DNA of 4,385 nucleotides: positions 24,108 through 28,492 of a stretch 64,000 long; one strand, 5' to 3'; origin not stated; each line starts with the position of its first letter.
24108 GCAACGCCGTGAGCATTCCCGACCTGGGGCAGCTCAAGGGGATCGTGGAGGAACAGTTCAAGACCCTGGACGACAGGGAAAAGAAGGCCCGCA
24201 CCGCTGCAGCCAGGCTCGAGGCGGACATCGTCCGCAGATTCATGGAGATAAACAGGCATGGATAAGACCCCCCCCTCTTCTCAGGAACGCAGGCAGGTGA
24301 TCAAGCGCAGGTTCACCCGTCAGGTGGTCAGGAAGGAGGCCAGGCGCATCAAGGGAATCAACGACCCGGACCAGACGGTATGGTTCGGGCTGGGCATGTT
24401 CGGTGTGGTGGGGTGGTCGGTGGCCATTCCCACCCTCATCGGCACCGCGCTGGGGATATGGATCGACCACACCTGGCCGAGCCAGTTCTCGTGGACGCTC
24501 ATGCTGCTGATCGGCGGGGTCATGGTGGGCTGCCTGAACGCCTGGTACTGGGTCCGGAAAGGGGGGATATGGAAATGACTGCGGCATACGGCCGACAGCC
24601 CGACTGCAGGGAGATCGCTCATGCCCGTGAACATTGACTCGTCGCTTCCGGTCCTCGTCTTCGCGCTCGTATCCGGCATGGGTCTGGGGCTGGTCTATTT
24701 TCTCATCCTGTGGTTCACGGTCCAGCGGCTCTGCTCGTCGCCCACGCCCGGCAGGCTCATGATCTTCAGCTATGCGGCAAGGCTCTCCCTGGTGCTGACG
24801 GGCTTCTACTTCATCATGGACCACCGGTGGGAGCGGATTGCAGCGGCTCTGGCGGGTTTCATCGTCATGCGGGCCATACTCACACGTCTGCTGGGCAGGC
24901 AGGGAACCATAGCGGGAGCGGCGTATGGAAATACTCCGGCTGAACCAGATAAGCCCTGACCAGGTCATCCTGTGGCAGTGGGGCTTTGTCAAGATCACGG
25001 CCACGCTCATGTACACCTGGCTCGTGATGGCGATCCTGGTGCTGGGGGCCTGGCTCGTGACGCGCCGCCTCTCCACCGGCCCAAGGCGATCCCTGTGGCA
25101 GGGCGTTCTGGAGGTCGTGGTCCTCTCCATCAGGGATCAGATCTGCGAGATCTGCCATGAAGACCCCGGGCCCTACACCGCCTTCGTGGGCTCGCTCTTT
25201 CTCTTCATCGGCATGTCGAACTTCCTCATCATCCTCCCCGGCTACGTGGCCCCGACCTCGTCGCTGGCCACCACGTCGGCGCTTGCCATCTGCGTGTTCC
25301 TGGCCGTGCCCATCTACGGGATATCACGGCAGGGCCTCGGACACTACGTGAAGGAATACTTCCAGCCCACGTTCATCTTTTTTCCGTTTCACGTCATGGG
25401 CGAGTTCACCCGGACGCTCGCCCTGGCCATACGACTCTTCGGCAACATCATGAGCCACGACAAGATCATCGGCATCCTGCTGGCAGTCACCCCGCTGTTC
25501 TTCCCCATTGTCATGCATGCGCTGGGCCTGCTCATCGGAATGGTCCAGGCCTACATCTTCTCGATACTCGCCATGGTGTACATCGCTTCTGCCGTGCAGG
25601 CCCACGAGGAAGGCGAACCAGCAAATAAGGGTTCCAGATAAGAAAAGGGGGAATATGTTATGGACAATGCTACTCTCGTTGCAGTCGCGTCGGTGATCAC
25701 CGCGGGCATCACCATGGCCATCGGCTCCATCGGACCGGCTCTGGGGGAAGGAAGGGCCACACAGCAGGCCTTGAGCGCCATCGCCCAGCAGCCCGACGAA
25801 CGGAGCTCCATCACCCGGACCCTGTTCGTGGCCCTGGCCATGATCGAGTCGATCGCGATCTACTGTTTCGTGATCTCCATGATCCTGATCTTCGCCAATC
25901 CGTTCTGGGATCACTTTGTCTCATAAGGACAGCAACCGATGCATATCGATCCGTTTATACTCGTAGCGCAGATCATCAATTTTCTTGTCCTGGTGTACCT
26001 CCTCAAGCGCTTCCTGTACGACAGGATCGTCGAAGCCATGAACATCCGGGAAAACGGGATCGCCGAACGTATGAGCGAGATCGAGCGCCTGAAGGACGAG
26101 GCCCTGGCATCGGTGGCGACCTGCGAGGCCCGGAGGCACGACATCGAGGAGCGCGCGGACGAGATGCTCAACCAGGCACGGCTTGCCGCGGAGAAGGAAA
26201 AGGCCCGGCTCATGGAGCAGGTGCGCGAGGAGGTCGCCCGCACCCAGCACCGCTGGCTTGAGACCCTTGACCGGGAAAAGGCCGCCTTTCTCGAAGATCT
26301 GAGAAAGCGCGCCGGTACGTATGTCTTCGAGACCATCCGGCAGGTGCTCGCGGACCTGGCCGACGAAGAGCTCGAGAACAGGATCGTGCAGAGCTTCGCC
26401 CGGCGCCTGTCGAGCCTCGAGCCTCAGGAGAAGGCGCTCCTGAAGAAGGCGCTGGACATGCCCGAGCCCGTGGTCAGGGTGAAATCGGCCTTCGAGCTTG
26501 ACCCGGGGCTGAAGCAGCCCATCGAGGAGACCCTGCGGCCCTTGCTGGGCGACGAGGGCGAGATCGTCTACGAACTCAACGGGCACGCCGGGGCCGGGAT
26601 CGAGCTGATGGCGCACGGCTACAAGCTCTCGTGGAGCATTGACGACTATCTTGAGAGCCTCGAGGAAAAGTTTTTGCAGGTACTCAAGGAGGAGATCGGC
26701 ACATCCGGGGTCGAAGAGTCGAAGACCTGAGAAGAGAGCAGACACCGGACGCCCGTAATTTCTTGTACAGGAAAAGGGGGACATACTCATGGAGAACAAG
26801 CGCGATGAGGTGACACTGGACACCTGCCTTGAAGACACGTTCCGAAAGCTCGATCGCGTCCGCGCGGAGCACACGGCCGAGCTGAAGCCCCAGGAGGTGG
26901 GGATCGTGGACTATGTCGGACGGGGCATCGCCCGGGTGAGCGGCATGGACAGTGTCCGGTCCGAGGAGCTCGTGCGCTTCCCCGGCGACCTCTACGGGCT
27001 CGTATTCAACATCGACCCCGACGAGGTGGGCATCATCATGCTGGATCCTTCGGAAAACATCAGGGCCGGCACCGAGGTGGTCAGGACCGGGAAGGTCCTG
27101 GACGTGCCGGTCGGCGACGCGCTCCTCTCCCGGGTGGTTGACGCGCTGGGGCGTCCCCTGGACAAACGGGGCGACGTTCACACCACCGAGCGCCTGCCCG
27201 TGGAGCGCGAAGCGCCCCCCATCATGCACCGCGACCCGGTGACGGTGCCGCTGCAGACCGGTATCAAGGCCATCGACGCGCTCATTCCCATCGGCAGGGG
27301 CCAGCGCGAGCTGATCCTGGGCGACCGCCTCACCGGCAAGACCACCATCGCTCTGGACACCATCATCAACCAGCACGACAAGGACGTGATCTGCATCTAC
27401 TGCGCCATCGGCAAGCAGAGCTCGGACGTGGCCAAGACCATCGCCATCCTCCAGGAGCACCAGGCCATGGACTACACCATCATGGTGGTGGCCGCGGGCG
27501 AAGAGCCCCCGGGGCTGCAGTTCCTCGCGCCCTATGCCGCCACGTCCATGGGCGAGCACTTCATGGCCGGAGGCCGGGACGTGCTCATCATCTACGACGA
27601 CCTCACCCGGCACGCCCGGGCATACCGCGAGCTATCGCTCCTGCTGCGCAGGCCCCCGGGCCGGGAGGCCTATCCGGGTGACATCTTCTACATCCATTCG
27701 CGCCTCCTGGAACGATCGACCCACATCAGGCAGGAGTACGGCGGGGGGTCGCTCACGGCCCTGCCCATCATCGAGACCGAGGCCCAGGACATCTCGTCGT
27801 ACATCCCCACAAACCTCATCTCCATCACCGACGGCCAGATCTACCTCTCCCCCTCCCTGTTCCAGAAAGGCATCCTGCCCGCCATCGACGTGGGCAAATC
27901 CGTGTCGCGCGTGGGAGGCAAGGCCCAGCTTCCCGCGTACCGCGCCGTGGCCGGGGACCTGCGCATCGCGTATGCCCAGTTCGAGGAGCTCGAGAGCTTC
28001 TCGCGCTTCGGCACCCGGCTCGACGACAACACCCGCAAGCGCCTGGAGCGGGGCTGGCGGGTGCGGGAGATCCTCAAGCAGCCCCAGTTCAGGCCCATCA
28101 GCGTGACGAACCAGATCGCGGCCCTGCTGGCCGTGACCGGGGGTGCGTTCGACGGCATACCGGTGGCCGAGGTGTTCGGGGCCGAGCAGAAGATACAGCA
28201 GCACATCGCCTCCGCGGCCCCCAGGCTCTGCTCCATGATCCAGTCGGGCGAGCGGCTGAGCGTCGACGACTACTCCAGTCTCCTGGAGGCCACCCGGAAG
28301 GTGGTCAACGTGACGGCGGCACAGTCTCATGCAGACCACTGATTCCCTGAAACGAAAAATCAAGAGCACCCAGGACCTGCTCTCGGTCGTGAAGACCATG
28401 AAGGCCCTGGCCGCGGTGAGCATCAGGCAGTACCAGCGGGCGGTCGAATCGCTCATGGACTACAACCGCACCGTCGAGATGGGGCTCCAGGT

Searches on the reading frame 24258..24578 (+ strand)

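Call 41: search_protein_families(library=ncbifam, proteins=[window:24258-24578:+], max_evalue=0.00001)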
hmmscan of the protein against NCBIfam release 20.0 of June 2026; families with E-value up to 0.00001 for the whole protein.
window:24258-24578:+ (106 aa): 1 family
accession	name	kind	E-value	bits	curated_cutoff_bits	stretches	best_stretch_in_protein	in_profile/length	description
TIGR02230.1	ATPase_gene1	hypoth_equivalog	4.8e-40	135.9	46.7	1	10-101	7-98/100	putative F0F1-ATPase subunit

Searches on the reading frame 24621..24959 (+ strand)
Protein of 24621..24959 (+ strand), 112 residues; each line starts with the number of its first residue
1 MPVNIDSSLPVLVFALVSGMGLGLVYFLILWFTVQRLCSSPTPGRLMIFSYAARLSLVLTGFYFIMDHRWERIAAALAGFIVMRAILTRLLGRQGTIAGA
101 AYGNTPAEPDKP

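Call 41: search_protein_families(library=ncbifam, proteins=[window:24621-24959:+], max_evalue=0.00001)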
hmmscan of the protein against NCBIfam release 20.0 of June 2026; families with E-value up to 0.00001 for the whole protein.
window:24621-24959:+ (112 aa): 1 family
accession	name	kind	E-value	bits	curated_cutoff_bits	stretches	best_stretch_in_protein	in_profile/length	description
TIGR03165.1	F1F0_chp_2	hypoth_equivalog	1.8e-17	63.5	55.5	1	12-90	3-81/83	F1/F0 ATPase, Methanosarcina type, subunit 2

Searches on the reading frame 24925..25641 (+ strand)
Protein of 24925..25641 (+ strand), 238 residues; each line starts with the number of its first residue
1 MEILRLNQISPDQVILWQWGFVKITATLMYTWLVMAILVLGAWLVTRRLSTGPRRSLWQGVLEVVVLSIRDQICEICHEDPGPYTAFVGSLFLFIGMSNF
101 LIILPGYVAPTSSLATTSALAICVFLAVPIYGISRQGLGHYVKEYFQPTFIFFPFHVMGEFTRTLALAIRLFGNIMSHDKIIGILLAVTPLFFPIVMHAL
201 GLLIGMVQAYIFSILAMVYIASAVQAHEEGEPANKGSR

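Call 41: search_protein_families(library=ncbifam, proteins=[window:24925-25641:+], max_evalue=0.00001)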
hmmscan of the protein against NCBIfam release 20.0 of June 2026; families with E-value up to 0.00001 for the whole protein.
window:24925-25641:+ (238 aa): 13 families
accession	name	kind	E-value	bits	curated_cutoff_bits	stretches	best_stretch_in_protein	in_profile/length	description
TIGR03306.1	altF1_A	exception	3.2e-97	324.4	302.1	1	9-224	1-216/217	alternate F1F0 ATPase, F0 subunit A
NF004481.0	PRK05815.2-3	equivalog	2.9e-91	305.1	227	1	8-229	2-223/225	F0F1 ATP synthase subunit A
NF009955.0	PRK13421.1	equivalog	6.9e-67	225.3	302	1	13-234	8-227/231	F0F1 ATP synthase subunit A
NF009954.0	PRK13420.1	equivalog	5.1e-66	222.7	272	1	15-231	10-224/229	F0F1 ATP synthase subunit A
NF004486.0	PRK05815.3-4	equivalog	6.1e-38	130.8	272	1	20-224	21-223/224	F0F1 ATP synthase subunit A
NF004479.0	PRK05815.1-4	equivalog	2e-31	109.1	268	1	20-227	11-237/238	F0F1 ATP synthase subunit A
TIGR01131.1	ATP_synt_6_or_A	equivalog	1.3e-30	107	102.6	1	22-223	13-226/227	F0F1 ATP synthase subunit A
NF004484.0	PRK05815.3-2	equivalog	2.9e-29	102.5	234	1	22-222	17-222/226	F0F1 ATP synthase subunit A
NF004482.0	PRK05815.2-4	equivalog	2.3e-25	89.7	225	1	18-227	21-252/252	F0F1 ATP synthase subunit A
NF004485.0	PRK05815.3-3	equivalog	2.3e-18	66.6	249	1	23-193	24-199/281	F0F1 ATP synthase subunit A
NF009953.0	PRK13419.1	equivalog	1.7e-17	63.7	460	1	23-232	108-337/346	F0F1 ATP synthase subunit A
NF004477.0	PRK05815.1-1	equivalog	1.4e-16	60.8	280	1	26-227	42-268/268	F0F1 ATP synthase subunit A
NF004487.0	PRK05815.3-5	equivalog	2.4e-10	40.2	224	1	60-185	62-179/269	F0F1 ATP synthase subunit A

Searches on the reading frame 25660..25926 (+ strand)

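Call 41: search_protein_families(library=ncbifam, proteins=[window:25660-25926:+], max_evalue=0.00001)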
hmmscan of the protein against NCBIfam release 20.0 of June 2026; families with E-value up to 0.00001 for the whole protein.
window:25660-25926:+ (88 aa): 13 families
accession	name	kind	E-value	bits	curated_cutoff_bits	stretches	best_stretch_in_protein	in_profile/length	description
TIGR03322.1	alt_F1F0_F0_C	exception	1.6e-47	160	130.85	1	2-86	1-85/86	alternate F1F0 ATPase, F0 subunit C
NF009998.0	PRK13468.1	equivalog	3.3e-43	145.9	116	1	1-87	1-87/88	F0F1 ATP synthase subunit C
NF005608.0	PRK07354.1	equivalog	3.1e-24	85.4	128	1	5-82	3-80/81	F0F1 ATP synthase subunit C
NF009999.0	PRK13471.1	equivalog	5.5e-16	58.6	124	1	5-78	10-83/85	F0F1 ATP synthase subunit C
NF006295.0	PRK08482.1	equivalog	8.4e-16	58.4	135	1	3-82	24-103/105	F0F1 ATP synthase subunit C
NF005521.0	PRK07159.1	equivalog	6.2e-14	51.9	122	1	8-79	30-100/101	F0F1 ATP synthase subunit C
TIGR01260.1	ATP_synt_c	equivalog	2.1e-13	50.1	43.95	1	23-79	2-58/58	ATP synthase F0 subunit C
NF005363.0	PRK06876.1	equivalog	2.3e-13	49.8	71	1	9-82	6-79/80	F0F1 ATP synthase subunit C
NF005733.0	PRK07558.1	equivalog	4.7e-11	42.7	85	1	10-79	6-74/75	F0F1 ATP synthase subunit C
NF004532.0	PRK05880.1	equivalog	1.5e-10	41.2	120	1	6-81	6-81/83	F0F1 ATP synthase subunit C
NF005900.0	PRK07874.1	equivalog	6e-08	32.8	114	1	15-75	19-79/80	ATP synthase F0 subunit C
NF004888.0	PRK06251.1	equivalog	1.5e-06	28.3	101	1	8-80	33-101/102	V-type ATP synthase subunit K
NF011483.0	PRK14893.1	equivalog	6.4e-06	26.3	188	1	6-77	6-73/162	V-type ATP synthase subunit K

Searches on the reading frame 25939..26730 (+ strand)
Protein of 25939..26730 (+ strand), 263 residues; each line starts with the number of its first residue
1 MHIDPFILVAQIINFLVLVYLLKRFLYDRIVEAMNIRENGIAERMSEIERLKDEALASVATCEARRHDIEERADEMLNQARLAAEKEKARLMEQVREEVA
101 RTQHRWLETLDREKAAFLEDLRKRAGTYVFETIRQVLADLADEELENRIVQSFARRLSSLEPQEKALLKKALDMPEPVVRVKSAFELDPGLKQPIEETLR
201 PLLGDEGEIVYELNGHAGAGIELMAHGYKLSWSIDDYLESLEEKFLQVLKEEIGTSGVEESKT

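Call 41: search_protein_families(library=ncbifam, proteins=[window:25939-26730:+], max_evalue=0.00001)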
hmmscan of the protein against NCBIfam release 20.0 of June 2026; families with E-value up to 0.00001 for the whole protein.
window:25939-26730:+ (263 aa): 16 families
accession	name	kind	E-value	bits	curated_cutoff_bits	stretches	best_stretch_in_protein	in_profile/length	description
TIGR03321.1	alt_F1F0_F0_B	exception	6.7e-71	238.9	224.7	1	1-244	1-244/246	alternate F1F0 ATPase, F0 subunit B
NF011044.0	PRK14474.1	equivalog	2.9e-68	230.1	339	1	1-250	1-251/258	F0F1 ATP synthase subunit B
NF011043.0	PRK14473.1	equivalog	5.6e-16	58.9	168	1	3-140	6-144/164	F0F1 ATP synthase subunit B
NF009991.0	PRK13460.1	equivalog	5.3e-13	49.3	183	1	2-124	13-135/173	F0F1 ATP synthase subunit B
NF009992.0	PRK13461.1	equivalog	1.8e-11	43.9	127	1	1-154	1-154/159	F0F1 ATP synthase subunit B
TIGR01144.1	ATP_synt_b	equivalog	2.1e-11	43.9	65.5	1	11-155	1-145/147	F0F1 ATP synthase subunit B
NF011041.0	PRK14471.1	equivalog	2.8e-11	43.6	200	1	7-152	10-156/164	F0F1 ATP synthase subunit B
NF006293.0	PRK08476.1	equivalog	5.1e-11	43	118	1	2-124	4-126/141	F0F1 ATP synthase subunit B'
NF005606.0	PRK07352.1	equivalog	6e-10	39.2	137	1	7-152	22-167/175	F0F1 ATP synthase subunit B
NF011042.0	PRK14472.1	equivalog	1.2e-09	38.3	198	1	5-159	18-172/175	F0F1 ATP synthase subunit B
NF004411.0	PRK05759.1-2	equivalog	3e-09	37.1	131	1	6-156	5-155/156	F0F1 ATP synthase subunit B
NF004413.0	PRK05759.1-4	equivalog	3.8e-08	33.6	197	1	8-153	7-152/156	F0F1 ATP synthase subunit B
NF009961.0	PRK13428.1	equivalog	1.3e-07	31.1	328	1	7-167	3-164/445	F0F1 ATP synthase subunit B/delta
NF006292.0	PRK08475.1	equivalog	1.2e-06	28.3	166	1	9-114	29-134/171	F0F1 ATP synthase subunit B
NF009989.0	PRK13455.1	equivalog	4.5e-06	26.9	249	1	12-140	34-163/185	F0F1 ATP synthase subunit B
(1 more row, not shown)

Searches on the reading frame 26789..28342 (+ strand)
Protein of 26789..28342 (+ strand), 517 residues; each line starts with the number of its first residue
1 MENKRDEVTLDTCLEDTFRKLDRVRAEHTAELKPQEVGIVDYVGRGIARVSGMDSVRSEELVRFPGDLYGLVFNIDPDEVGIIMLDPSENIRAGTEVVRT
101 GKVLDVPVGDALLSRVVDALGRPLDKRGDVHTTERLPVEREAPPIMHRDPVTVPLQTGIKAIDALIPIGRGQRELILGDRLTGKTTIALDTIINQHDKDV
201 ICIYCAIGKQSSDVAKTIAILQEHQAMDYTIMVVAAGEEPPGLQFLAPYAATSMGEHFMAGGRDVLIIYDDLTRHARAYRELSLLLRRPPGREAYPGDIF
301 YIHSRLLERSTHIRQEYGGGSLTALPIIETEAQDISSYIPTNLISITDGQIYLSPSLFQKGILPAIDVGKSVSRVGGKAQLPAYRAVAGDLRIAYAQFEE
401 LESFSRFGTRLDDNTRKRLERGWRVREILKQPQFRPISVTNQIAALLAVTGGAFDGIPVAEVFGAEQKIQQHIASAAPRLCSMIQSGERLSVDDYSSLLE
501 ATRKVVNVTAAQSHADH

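Call 19: find_encoding_contigs(protein=window:26789-28342:+, flank=10000, max_places=10)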
Protein window:26789-28342:+ (517 aa): no gene with exactly this product is on record in the collection.

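Call 41: search_protein_families(library=ncbifam, proteins=[window:26789-28342:+], max_evalue=0.00001)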
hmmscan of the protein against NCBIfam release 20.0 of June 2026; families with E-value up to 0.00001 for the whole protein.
window:26789-28342:+ (517 aa): 35 families (the best 25 are shown)
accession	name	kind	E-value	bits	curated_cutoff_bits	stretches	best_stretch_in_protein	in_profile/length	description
TIGR03324.1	alt_F1F0_F1_al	exception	1.2e-245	815.9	750.5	1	12-505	3-496/497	alternate F1F0 ATPase, F1 subunit alpha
NF009884.0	PRK13343.1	equivalog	7.2e-213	707.8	554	1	19-511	12-504/507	F0F1 ATP synthase subunit alpha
TIGR00962.1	atpA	equivalog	9.7e-194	644.7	484.45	1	27-494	17-486/503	F0F1 ATP synthase subunit alpha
NF045863.1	glide_MMOB1660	exception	9.8e-126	420.7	600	1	47-440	10-408/515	MMOB1660 family gliding motility ATPase complex subunit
NF005523.0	PRK07165.1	equivalog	1.1e-94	317.9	414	1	68-440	37-409/509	ATP F0F1 synthase subunit alpha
NF045936.2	MSC_0619_alpha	exception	3.8e-86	289.7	520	1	83-435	48-400/505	MSC_0619 family F1-like ATPase alpha subunit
TIGR02546.1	III_secr_ATP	equivalog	8e-66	222.5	604.75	1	72-449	45-421/423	type III secretion system ATPase SctN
TIGR03496.1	FliI_clade1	equivalog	4.1e-64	216.9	619.1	1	69-446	35-411/414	flagellar protein export ATPase FliI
NF005391.0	PRK06936.1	equivalog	4.6e-59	200.4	657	1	85-448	76-436/439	type III secretion system ATPase SctN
TIGR01026.1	fliI_yscN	subfamily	1.7e-57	195.1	379.5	1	69-411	61-397/440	FliI/YscN family ATPase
TIGR03498.1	FliI_clade3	equivalog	3.6e-56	190.6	587.45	1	69-446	37-414/418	flagellar protein export ATPase FliI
NF005295.0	PRK06820.1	equivalog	6.6e-55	186.8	690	1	37-432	30-421/440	EscN/YscN/HrcN family type III secretion system ATPase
TIGR03497.1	FliI_clade2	equivalog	7.7e-55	186.5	629.8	1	75-429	41-392/413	flagellar protein export ATPase FliI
NF006012.0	PRK08149.1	equivalog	6.9e-53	180.1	594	1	95-432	74-412/431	type III secretion system ATPase SctN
NF006575.0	PRK09099.1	subfamily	5.8e-52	176.9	706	1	88-444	82-435/443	type III secretion system ATPase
TIGR03305.1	alt_F1F0_F1_bet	exception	1.4e-39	136.1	752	1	72-440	39-408/449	alternate F1F0 ATPase, F1 subunit beta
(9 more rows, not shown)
